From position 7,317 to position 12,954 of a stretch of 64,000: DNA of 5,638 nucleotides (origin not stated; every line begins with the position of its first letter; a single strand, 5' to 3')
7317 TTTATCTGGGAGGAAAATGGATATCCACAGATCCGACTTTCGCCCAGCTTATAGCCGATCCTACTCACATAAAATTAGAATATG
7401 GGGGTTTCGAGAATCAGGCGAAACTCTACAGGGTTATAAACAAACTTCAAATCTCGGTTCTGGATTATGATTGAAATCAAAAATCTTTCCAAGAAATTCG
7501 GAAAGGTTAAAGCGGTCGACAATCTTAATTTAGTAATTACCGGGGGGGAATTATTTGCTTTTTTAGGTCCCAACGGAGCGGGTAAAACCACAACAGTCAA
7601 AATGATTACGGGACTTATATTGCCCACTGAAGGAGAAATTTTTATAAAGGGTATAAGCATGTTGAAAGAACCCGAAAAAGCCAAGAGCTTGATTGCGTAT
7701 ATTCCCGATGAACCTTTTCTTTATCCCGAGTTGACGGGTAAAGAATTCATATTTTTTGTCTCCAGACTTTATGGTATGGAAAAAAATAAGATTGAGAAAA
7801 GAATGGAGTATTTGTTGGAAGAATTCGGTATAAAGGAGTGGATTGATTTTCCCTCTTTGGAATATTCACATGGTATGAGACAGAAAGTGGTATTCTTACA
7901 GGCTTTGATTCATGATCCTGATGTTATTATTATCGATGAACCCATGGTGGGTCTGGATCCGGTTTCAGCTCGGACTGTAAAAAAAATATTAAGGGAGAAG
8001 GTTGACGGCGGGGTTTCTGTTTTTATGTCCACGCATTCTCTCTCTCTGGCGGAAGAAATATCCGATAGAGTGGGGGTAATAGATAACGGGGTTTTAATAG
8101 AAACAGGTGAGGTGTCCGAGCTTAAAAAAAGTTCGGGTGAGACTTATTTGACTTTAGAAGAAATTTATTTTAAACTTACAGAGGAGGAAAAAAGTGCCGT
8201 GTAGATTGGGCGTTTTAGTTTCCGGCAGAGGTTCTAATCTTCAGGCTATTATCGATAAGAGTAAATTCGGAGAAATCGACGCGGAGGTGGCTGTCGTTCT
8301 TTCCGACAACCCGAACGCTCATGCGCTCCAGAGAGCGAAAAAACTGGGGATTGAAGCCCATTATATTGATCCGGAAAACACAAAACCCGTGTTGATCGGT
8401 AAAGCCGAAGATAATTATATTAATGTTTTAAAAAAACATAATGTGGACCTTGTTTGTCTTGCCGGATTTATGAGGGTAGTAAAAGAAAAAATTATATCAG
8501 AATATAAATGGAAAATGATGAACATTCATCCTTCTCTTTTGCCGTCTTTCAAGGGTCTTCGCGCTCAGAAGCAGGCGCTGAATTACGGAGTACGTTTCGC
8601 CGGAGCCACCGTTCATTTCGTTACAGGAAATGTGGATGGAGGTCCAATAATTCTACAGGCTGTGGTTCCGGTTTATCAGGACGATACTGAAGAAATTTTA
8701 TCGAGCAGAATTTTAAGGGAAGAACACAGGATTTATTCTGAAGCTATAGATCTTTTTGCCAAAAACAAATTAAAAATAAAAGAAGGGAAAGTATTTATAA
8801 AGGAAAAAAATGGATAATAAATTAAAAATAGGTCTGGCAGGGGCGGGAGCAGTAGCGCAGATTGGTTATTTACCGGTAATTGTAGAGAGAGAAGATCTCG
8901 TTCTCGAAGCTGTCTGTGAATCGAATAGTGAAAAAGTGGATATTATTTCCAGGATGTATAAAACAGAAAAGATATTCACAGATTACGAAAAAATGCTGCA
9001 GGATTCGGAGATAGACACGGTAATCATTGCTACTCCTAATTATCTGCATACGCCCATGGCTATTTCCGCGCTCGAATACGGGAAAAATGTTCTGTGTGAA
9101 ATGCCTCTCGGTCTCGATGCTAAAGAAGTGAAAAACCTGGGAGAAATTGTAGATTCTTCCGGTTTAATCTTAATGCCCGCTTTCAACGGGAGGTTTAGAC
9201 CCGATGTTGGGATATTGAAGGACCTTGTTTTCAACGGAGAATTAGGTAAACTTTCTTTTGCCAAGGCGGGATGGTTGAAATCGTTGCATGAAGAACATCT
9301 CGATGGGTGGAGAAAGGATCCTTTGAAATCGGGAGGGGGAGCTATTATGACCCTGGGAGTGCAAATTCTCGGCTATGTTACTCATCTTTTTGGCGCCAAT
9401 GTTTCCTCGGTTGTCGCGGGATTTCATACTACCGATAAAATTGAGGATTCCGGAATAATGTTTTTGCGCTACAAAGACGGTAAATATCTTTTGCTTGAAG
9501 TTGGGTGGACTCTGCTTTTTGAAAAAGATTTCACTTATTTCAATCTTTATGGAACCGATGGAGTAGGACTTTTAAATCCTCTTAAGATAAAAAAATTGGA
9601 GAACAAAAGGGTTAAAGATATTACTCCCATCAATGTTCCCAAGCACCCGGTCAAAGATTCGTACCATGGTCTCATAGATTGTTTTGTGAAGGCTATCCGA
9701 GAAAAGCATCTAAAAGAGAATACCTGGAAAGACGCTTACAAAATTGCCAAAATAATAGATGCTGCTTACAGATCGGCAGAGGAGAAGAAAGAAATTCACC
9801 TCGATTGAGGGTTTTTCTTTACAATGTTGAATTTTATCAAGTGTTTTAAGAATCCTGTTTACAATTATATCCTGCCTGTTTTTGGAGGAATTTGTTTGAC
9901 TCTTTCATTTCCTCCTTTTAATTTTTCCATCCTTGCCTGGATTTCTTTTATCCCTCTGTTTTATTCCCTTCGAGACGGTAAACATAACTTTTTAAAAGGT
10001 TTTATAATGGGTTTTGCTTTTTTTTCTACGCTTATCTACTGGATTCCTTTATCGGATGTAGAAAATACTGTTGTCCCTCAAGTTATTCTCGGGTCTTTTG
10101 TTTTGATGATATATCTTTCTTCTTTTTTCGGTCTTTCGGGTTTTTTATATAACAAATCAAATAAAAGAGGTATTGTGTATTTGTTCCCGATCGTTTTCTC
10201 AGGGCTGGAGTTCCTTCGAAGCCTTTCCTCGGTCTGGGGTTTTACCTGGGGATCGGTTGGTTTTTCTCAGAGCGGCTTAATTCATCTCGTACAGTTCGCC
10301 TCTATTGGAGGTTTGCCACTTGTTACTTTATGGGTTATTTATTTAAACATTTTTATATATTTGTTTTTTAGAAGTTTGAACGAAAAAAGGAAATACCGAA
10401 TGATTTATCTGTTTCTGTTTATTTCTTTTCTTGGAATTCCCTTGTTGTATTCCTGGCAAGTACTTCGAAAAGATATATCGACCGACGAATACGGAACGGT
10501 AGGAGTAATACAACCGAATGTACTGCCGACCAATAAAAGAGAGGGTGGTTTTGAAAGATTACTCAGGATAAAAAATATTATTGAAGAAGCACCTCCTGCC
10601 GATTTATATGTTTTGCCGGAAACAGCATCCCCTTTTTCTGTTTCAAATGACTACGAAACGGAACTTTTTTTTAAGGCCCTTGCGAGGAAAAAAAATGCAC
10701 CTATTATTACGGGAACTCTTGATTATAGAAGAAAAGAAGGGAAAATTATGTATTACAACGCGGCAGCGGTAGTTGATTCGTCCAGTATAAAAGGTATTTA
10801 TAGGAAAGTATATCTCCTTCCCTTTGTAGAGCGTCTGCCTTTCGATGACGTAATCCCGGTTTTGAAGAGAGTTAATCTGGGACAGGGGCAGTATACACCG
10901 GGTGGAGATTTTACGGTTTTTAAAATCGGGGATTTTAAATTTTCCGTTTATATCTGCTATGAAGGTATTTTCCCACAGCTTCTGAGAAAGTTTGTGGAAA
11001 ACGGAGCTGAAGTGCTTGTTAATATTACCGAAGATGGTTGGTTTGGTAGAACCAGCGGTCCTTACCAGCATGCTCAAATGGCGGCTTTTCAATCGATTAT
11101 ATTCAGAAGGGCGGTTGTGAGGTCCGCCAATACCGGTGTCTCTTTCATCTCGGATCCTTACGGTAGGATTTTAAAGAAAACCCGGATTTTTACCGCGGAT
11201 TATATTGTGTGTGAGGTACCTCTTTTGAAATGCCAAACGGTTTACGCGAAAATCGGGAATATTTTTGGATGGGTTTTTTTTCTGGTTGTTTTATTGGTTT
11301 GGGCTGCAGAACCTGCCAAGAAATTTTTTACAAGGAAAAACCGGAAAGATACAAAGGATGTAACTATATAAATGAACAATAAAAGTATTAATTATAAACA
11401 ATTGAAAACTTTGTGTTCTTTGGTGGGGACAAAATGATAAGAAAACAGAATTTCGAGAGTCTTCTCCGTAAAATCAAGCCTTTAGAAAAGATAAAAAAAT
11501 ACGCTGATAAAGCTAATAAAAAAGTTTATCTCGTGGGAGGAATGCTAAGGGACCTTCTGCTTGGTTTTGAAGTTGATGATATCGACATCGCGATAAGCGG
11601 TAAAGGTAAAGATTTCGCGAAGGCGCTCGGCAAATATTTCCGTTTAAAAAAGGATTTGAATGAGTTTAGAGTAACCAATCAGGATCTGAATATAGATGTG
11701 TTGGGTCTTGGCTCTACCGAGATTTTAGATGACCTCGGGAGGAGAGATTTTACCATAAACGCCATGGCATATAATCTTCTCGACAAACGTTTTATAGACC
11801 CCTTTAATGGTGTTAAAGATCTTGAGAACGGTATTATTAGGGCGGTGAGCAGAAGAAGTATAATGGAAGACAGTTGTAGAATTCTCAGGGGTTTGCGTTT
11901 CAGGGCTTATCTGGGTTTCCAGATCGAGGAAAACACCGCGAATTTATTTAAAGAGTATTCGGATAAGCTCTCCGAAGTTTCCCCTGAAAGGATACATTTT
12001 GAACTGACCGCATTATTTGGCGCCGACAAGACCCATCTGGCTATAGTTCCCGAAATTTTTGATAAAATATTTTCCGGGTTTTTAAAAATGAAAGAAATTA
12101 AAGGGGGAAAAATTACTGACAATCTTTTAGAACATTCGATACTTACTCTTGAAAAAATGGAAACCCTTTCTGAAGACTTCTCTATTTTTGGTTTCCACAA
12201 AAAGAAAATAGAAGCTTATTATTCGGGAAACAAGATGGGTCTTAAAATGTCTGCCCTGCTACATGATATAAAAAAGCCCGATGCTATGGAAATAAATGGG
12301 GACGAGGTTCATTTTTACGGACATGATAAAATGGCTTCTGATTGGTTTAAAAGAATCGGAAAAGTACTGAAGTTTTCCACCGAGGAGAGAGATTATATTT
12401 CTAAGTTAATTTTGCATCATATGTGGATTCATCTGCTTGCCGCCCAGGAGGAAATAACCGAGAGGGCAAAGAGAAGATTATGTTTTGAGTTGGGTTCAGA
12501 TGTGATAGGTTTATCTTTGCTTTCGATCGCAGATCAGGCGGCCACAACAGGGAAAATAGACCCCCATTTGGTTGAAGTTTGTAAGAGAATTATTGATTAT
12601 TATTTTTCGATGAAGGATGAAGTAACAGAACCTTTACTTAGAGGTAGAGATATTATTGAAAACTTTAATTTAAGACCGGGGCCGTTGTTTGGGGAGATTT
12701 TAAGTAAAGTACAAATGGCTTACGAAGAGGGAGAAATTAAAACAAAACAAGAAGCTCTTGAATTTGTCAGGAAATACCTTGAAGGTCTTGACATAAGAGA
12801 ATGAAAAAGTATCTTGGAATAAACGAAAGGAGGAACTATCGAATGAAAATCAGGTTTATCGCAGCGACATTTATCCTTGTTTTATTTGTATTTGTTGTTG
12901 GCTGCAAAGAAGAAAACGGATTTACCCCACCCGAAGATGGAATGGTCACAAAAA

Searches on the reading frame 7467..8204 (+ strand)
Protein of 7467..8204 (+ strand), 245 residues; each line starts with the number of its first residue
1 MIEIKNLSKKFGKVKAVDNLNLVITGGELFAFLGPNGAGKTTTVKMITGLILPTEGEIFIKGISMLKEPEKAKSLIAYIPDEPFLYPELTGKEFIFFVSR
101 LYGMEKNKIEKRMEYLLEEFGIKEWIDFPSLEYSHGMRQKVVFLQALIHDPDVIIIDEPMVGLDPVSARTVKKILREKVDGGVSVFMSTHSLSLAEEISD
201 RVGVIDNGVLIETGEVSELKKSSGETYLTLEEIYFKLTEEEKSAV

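Call 69: search_protein_families(library=pfam, proteins=[window:7467-8204:+], max_evalue=0.00001)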
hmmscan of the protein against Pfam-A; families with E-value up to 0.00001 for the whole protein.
window:7467-8204:+ (245 aa): 2 families
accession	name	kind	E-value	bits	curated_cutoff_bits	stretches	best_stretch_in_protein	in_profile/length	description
PF00005.33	ABC_tran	-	3.8e-28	99.3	25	1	18-160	2-136/137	ABC transporter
PF13304.12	AAA_21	-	2.7e-10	41.2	27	1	127-194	232-302/304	AAA domain, putative AbiEii toxin, Type IV TA system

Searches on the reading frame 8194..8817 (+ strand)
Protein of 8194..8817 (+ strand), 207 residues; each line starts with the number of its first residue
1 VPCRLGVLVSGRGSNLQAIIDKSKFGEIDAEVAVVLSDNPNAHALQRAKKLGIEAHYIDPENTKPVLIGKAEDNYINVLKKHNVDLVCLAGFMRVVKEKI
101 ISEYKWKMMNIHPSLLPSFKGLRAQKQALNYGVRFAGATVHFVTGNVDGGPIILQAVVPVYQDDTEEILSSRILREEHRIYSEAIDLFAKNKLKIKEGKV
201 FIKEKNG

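Call 69: search_protein_families(library=pfam, proteins=[window:8194-8817:+], max_evalue=0.00001)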
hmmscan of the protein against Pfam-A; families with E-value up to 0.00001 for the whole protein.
window:8194-8817:+ (207 aa): 1 family
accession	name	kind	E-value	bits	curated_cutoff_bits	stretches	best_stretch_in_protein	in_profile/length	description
PF00551.24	Formyl_trans_N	-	2.3e-50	171.3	26.1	1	5-185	3-181/181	Formyl transferase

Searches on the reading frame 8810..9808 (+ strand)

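Call 69: search_protein_families(library=pfam, proteins=[window:8810-9808:+], max_evalue=0.00001)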
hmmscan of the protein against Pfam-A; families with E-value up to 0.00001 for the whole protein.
window:8810-9808:+ (332 aa): 3 families
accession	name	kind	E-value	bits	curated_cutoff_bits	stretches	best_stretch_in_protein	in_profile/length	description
PF01408.29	GFO_IDH_MocA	-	3e-21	76.7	24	1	5-124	1-119/120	Oxidoreductase family, NAD-binding Rossmann fold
PF02894.22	GFO_IDH_MocA_C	-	3.5e-15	56.8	22.9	1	137-330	1-217/218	Oxidoreductase family, C-terminal alpha/beta domain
PF22725.1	GFO_IDH_MocA_C3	-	5.3e-14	52.7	27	1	136-251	4-121/124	GFO/IDH/MocA C-terminal domain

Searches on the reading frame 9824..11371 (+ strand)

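Call 69: search_protein_families(library=pfam, proteins=[window:9824-11371:+], max_evalue=0.00001)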
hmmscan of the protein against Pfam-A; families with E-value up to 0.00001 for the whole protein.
window:9824-11371:+ (515 aa): 2 families
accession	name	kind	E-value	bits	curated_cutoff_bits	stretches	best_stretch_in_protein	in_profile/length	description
PF00795.27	CN_hydrolase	-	1.6e-31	110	23.2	1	226-472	2-253/256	Carbon-nitrogen hydrolase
PF20154.4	LNT_N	-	8.3e-29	101.2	27.1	1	22-176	2-158/159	Apolipoprotein N-acyltransferase N-terminal domain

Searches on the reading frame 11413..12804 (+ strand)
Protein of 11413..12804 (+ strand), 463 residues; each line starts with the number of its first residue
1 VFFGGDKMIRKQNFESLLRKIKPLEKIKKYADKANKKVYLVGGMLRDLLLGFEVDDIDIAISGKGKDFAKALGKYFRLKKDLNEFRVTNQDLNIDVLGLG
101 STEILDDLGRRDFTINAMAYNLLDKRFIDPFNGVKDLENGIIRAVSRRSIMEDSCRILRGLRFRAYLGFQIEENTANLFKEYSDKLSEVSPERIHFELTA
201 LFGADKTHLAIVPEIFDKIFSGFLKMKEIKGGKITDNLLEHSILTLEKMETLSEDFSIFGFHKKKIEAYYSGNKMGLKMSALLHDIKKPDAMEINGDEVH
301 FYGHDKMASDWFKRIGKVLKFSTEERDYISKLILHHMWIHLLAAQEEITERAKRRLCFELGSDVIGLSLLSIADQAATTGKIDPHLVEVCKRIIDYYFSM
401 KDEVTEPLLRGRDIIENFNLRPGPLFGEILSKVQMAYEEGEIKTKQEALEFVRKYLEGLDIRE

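Call 69: search_protein_families(library=pfam, proteins=[window:11413-12804:+], max_evalue=0.00001)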
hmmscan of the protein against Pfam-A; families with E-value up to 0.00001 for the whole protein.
window:11413-12804:+ (463 aa): 3 families
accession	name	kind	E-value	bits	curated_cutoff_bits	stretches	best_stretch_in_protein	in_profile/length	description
PF01743.26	PolyA_pol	-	5.5e-22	78.9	23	2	77-143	67-126/126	Poly A polymerase head domain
PF12627.12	PolyA_pol_RNAbd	-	6e-07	29.6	22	1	168-210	1-43/64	Probable RNA and SrmB- binding site of polymerase A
PF13735.12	tRNA_NucTran2_2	-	2.9e-06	27.8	27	0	317-450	29-147/149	tRNA nucleotidyltransferase domain 2 putative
